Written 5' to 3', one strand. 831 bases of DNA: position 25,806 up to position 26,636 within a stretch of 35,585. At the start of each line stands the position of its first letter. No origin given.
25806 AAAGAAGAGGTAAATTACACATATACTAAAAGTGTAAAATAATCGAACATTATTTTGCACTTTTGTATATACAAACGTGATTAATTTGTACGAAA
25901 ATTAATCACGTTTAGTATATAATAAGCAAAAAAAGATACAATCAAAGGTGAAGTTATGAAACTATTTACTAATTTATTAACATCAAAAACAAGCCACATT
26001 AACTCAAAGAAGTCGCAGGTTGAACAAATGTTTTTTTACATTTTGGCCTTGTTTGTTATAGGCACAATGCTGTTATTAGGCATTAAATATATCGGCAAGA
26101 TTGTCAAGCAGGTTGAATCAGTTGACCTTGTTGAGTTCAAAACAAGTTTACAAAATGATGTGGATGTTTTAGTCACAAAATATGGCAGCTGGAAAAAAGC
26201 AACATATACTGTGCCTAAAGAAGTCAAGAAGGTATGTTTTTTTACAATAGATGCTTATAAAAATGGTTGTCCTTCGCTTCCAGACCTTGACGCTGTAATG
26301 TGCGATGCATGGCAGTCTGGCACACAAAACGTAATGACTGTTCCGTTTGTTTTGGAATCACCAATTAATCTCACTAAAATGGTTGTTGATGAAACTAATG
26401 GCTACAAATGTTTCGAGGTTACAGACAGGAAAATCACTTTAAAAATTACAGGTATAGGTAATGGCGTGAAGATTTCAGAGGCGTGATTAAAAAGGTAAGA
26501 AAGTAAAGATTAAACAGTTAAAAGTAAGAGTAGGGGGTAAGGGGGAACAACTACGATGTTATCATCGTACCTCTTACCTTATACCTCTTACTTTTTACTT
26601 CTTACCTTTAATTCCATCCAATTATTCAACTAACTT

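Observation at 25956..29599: Five consecutive genes with prepilin-like (class III) N-termini: candidate new archaeal type IV pilus-like filament set with no machinery in cis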

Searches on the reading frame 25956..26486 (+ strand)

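Call 5: search_protein_families(library=pfam, proteins=[window:25956-26486:+], max_evalue=1)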
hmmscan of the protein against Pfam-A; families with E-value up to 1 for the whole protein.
window:25956-26486:+ (176 aa): 0 families

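Call 7: search_protein_families(library=ncbifam, proteins=[window:25956-26486:+], max_evalue=1)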
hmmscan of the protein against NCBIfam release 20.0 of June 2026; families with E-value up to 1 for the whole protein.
window:25956-26486:+ (176 aa): 1 family
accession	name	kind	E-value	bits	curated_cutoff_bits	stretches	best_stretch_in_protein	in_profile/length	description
NF045799.1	GrgA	equivalog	0.049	12.9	350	1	147-174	63-90/281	GrgA family transcription factor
